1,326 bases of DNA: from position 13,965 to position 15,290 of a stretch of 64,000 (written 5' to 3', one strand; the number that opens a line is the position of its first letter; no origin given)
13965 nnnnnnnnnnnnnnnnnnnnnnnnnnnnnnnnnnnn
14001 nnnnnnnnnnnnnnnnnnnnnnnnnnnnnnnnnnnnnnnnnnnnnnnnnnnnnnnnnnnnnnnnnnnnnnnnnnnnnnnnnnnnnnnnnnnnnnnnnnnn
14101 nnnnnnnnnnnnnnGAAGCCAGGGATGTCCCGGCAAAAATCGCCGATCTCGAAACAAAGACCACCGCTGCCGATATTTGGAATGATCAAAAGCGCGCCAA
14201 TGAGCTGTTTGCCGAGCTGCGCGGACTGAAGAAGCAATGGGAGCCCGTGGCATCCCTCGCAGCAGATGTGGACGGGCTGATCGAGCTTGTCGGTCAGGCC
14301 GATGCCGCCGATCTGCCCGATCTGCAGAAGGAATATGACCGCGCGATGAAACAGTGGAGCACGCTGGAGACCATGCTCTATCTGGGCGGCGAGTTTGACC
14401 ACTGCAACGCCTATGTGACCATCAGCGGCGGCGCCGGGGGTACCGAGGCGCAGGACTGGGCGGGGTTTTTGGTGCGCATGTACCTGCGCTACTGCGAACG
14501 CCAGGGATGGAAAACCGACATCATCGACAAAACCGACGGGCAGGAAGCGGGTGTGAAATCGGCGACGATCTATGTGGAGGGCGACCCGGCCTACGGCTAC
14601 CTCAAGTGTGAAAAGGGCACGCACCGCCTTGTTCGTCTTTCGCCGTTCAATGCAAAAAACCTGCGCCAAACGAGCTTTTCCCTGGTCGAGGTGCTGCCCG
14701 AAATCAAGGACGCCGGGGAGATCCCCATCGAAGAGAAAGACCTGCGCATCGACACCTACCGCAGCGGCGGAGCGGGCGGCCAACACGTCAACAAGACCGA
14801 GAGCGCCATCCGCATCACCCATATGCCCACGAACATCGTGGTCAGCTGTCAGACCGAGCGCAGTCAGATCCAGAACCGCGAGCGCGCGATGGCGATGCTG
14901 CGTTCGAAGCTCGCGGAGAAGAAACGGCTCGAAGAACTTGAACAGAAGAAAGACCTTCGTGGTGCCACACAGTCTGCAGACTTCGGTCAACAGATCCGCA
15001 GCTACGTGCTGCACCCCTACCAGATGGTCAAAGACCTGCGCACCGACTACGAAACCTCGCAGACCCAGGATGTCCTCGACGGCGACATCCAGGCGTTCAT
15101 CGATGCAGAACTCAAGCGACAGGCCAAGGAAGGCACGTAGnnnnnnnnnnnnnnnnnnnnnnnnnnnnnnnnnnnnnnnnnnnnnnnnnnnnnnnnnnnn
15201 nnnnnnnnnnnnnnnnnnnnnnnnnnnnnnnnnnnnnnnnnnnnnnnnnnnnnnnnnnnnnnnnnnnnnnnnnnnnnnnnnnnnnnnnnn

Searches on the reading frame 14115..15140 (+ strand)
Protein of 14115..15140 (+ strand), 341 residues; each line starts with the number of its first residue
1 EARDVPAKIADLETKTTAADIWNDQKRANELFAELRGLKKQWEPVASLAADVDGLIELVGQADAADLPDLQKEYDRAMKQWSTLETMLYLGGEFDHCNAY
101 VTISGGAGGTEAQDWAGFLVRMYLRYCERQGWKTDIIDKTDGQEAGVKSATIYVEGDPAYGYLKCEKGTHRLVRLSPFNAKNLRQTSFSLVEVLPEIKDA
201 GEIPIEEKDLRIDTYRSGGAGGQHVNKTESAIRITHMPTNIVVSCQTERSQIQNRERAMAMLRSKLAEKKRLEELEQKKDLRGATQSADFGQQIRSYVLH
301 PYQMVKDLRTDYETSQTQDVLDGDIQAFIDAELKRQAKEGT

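Call 15: find_related_loci(query=window:14115-15137:+, collection=genome_contigs, flank=10000)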
Query window:14115-15137:+ (341 aa) in genome_contigs; peptide patterns used: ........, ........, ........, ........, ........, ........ (x = any residue, [..] = any of these).
600 stretches matched a pattern (row limit reached: there are more); 593 encode a relative of the query (tblastn E <= 1e-3); the best 80 are kept; 80 distinct loci.
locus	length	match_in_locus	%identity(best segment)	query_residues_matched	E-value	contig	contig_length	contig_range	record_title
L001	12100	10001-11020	71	1-340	1e-159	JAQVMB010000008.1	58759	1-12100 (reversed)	MAG: Candidatus Peribacteraceae bacterium isolate STF1_123 NODE_960_length_58759_cov_4.459135_Sandtown_F1, whole genome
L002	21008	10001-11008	66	1-336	3e-156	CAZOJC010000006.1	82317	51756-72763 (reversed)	MAG TPA_asm: uncultured Candidatus Peribacteria bacterium isolate SRP342105_co3_137 genome assembly, contig: NODE_149_le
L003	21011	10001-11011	66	1-337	4e-156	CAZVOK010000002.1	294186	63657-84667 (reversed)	MAG TPA_asm: uncultured Candidatus Peribacteria bacterium isolate binchicken_co105_403 genome assembly, contig: NODE_26_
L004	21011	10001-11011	66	1-337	5e-156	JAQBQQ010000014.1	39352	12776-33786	MAG: Candidatus Peribacteria bacterium isolate RYN_377 scaffold_3194082, whole genome shotgun sequence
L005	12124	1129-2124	51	8-339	3e-107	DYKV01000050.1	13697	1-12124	MAG TPA_asm: Anaerolinea sp. isolate SulCav_AS07-7_45_67 SulCav_AS07_7_4446_length_13697_cov_35_952353, whole genome sho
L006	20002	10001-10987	52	15-341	1e-105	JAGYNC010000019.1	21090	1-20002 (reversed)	MAG: Victivallaceae bacterium isolate M55B135 19, whole genome shotgun sequence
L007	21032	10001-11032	49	4-340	2e-102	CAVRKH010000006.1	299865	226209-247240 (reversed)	MAG: uncultured Chloroflexia bacterium isolate MFD00392.bin.3.213 genome assembly, contig: contig_25922, whole genome sh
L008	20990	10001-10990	51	8-333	8e-103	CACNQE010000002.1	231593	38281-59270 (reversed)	MAG: uncultured SAR116 cluster alpha proteobacterium isolate AG-893-K07 genome assembly, contig: AG-893-K07_NODE_2, whol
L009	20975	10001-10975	51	10-334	2e-102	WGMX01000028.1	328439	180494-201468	MAG: Anaerolineaceae bacterium isolate RI_313 c_000000108618, whole genome shotgun sequence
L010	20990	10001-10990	49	8-338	2e-102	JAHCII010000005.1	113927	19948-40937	MAG: Anaerolineales bacterium isolate TGS_CHL2 CHL2_5, whole genome shotgun sequence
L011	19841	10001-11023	50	4-337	2e-102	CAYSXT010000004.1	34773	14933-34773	MAG TPA_asm: uncultured Candidatus Saccharibacteria bacterium isolate binchicken_co275_54 genome assembly, contig: NODE_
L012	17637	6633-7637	50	7-341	7e-102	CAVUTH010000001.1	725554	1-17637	MAG: uncultured Chloroflexia bacterium isolate MFD03899.bin.2.126 genome assembly, contig: contig_13967, whole genome sh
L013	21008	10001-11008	49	8-339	1e-101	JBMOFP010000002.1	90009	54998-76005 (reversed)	MAG: Bradymonadia bacterium isolate Deming_bin.242 contig319, whole genome shotgun sequence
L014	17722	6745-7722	50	11-334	8e-102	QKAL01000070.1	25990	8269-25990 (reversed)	MAG: Lentisphaerae bacterium isolate SZUA-371 scaffold_4270, whole genome shotgun sequence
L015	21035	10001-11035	50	4-340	2e-101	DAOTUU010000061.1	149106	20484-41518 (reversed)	MAG TPA_asm: Chloroflexota bacterium isolate F3_87 k223_206448, whole genome shotgun sequence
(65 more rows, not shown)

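Call 66: search_protein_families(library=pfam, proteins=[window:14115-15140:+])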
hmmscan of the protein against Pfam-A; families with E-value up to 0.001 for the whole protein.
window:14115-15140:+ (341 aa): 2 families
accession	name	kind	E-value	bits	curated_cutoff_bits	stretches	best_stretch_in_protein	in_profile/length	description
PF03462.23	PCRF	-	7.4e-48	163.4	24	1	7-191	3-194/194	PCRF domain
PF00472.26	RF-1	-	4.9e-41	139.8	35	1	202-309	4-116/116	RF-1 domain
